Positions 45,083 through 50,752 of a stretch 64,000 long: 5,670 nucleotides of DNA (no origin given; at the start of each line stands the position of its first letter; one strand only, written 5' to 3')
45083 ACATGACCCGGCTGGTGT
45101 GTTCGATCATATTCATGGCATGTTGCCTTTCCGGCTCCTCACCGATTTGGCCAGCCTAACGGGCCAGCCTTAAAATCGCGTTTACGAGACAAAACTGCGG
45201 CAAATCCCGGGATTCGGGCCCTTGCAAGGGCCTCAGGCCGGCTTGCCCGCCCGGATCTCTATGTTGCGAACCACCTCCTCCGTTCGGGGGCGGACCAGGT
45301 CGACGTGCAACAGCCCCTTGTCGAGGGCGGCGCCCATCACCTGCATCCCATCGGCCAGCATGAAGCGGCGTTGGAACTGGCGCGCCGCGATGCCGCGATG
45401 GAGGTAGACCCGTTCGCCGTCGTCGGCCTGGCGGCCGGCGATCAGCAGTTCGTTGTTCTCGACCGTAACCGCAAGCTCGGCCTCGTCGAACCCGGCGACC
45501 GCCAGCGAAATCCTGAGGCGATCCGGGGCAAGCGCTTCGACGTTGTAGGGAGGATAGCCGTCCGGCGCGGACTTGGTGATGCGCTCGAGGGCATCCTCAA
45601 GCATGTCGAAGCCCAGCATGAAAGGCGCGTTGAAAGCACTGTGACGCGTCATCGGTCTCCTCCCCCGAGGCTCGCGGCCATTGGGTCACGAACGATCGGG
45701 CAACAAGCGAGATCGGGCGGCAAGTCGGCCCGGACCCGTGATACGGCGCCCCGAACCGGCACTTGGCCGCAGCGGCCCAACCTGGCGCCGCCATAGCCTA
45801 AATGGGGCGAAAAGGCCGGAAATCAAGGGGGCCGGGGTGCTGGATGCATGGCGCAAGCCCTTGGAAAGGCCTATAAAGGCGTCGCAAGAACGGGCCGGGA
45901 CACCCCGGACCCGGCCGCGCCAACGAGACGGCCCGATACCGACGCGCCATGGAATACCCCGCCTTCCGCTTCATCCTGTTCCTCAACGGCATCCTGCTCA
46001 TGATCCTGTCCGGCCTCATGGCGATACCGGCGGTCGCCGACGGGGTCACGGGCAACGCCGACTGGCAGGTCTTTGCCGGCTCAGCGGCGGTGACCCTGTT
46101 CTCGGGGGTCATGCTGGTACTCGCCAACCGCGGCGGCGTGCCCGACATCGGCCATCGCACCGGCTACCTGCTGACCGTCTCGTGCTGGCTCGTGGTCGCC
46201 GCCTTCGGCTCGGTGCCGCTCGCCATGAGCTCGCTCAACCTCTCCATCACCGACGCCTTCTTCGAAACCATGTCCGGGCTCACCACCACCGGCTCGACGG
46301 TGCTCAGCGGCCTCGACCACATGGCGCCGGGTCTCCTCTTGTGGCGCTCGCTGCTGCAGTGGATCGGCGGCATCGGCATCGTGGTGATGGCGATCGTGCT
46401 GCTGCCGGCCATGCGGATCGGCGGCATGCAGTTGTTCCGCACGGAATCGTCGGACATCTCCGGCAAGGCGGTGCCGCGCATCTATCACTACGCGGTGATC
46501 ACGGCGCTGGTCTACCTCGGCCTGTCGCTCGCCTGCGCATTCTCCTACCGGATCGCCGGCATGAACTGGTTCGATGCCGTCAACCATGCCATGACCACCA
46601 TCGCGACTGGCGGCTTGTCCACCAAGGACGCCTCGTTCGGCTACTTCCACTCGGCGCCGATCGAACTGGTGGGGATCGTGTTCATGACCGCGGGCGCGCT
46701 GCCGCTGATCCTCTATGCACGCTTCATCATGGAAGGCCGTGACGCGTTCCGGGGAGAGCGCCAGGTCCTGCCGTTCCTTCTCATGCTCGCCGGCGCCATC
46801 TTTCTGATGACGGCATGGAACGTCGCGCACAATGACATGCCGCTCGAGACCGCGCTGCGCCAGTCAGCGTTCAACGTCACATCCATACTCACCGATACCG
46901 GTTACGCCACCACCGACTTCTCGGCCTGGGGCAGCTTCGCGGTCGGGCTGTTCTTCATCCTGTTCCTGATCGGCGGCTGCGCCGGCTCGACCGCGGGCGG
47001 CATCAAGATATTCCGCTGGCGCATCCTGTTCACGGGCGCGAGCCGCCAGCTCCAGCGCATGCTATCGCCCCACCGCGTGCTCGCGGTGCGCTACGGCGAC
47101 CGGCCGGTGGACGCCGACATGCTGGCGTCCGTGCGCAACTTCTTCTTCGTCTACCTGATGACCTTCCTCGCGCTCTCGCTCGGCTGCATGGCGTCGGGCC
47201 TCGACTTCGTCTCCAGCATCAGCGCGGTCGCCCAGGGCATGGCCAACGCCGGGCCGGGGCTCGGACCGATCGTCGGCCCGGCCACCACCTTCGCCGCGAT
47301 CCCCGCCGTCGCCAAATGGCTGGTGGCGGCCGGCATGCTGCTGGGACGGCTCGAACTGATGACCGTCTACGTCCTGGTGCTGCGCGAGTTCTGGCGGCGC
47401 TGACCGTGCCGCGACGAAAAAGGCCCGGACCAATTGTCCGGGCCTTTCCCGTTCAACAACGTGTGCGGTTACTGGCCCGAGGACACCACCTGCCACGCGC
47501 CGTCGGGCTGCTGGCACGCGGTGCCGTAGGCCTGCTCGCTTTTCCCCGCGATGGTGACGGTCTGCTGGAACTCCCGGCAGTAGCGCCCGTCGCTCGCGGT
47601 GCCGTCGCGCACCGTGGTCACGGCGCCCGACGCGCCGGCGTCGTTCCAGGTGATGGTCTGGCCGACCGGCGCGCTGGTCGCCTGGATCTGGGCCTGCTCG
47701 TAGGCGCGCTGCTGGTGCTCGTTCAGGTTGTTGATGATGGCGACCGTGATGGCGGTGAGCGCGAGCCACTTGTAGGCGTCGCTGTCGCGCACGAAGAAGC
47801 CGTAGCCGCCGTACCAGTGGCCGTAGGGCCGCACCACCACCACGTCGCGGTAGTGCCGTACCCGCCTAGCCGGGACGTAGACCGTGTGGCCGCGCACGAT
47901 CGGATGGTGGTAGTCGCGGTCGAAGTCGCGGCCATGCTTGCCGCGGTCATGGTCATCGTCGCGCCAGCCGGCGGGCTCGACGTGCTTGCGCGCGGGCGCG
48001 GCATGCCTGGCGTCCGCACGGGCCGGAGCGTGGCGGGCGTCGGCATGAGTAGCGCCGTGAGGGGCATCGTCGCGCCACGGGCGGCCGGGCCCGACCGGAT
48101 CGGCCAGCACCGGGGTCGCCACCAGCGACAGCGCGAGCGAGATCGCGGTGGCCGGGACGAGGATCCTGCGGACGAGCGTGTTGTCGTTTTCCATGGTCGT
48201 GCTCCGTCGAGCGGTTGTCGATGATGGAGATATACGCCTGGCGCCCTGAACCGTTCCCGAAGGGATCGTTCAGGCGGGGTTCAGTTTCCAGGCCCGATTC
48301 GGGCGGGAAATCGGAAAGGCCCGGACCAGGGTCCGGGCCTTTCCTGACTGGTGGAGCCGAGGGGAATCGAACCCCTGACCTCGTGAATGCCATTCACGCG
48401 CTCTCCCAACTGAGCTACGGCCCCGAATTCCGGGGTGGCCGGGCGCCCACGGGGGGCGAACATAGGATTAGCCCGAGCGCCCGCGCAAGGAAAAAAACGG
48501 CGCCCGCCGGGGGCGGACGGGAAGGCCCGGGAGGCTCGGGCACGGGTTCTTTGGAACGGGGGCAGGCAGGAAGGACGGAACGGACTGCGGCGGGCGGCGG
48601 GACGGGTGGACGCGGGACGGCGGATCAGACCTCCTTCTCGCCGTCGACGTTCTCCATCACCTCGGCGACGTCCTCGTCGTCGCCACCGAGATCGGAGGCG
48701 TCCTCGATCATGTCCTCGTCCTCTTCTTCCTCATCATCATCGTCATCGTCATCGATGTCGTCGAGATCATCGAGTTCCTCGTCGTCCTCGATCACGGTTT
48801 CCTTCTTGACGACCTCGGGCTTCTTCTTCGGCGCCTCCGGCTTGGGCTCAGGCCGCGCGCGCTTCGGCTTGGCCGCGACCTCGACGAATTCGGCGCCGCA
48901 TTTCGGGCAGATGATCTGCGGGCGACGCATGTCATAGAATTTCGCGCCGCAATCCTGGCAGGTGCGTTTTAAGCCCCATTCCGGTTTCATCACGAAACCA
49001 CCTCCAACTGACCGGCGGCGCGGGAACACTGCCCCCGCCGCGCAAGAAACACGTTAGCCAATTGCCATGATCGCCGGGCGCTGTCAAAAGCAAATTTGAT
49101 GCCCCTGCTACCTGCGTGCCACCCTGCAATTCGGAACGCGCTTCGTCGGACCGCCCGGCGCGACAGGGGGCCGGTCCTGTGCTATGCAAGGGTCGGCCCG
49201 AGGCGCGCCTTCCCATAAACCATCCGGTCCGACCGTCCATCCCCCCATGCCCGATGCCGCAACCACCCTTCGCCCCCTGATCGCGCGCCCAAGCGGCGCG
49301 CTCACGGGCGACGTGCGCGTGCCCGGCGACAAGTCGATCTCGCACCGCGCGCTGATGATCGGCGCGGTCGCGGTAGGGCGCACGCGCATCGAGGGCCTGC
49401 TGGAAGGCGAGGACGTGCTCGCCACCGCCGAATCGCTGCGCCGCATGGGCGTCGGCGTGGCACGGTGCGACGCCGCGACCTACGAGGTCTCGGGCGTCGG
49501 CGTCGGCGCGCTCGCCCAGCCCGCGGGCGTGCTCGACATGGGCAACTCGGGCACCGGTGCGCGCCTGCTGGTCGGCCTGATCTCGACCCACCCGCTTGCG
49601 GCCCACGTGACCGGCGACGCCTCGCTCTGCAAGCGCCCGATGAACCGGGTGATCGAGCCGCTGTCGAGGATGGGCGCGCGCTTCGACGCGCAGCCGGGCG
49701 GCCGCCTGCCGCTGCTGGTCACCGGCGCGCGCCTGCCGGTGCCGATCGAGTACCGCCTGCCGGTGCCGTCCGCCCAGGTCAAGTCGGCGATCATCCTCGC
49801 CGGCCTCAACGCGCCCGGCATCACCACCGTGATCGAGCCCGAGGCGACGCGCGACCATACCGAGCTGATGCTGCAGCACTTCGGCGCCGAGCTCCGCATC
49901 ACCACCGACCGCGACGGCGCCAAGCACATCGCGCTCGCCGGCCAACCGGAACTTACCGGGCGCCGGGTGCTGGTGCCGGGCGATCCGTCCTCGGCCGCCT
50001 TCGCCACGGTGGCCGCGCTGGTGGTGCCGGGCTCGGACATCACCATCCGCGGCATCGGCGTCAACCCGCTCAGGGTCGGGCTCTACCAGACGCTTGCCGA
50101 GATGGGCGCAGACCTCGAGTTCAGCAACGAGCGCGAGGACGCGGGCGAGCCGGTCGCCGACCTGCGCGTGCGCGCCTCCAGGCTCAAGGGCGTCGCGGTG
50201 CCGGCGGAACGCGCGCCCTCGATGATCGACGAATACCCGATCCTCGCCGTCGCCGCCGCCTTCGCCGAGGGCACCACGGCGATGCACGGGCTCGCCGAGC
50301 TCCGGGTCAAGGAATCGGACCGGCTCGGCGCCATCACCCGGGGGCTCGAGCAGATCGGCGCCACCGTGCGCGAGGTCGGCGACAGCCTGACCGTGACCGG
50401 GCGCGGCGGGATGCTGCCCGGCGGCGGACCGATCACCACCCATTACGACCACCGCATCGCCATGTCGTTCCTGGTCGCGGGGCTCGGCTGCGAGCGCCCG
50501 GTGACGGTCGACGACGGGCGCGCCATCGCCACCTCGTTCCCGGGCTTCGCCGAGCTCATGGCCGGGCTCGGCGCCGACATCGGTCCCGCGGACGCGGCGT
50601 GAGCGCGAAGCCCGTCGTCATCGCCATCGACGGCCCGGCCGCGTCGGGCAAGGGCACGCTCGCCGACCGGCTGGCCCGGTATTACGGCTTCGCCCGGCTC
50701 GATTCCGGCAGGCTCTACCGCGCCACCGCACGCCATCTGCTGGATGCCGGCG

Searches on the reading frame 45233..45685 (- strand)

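Call 38: search_protein_families(library=pfam, proteins=[window:45233-45685:-], max_evalue=0.0001)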
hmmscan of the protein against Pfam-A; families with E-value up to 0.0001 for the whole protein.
window:45233-45685:- (150 aa): 1 family
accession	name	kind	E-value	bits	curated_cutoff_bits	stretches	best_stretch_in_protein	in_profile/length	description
PF00011.27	HSP20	-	8.9e-15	55.1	20.8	1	54-144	6-101/102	Hsp20/alpha crystallin family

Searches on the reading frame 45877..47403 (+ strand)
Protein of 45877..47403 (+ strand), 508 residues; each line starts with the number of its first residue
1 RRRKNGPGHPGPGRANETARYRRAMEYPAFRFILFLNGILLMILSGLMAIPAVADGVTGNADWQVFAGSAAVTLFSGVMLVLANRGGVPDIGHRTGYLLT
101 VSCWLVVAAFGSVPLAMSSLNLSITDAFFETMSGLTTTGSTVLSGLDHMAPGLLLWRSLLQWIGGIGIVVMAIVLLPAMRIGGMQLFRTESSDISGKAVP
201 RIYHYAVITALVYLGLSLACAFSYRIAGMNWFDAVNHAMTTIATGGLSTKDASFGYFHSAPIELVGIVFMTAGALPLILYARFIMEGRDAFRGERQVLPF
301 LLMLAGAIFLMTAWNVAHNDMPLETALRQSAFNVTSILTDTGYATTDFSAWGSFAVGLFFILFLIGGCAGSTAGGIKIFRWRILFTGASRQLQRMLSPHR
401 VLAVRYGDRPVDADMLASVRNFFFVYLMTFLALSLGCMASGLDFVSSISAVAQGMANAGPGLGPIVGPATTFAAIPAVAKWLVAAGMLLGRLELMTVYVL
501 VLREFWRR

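Call 38: search_protein_families(library=pfam, proteins=[window:45877-47403:+], max_evalue=0.0001)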
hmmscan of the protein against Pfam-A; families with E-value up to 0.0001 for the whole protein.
window:45877-47403:+ (508 aa): 1 family
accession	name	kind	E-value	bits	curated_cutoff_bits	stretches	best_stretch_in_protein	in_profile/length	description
PF02386.22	TrkH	-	4.6e-59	200.6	27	1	65-501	5-490/502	Cation transport protein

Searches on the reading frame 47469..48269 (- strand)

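Call 38: search_protein_families(library=pfam, proteins=[window:47469-48269:-], max_evalue=0.0001)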
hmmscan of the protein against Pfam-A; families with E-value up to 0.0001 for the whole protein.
window:47469-48269:- (266 aa): 1 family
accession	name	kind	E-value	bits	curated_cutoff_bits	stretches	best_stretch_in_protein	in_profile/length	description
PF16998.10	17kDa_Anti_2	-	3e-08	33.9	26.6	1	205-263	53-112/116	17 kDa outer membrane surface antigen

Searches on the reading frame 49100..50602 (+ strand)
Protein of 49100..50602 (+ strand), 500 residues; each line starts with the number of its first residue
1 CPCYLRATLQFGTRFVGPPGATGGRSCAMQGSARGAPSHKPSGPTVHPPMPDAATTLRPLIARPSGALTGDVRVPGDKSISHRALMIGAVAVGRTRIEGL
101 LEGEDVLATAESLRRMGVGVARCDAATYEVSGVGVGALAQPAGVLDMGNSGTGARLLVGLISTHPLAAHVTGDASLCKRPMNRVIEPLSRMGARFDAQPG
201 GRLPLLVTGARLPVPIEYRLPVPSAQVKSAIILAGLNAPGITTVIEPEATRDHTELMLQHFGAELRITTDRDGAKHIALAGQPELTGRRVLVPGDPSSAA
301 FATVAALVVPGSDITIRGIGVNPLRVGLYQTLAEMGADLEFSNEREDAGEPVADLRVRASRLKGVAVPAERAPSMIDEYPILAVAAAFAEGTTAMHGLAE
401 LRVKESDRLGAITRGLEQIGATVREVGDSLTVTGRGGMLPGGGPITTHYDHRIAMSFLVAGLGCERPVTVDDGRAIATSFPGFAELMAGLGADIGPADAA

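Call 38: search_protein_families(library=pfam, proteins=[window:49100-50602:+], max_evalue=0.0001)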
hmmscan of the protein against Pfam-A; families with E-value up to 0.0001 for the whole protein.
window:49100-50602:+ (500 aa): 1 family
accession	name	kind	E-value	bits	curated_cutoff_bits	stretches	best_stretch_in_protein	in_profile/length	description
PF00275.25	EPSP_synthase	-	9e-103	344.6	22.8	1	64-485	3-415/417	EPSP synthase (3-phosphoshikimate 1-carboxyvinyltransferase)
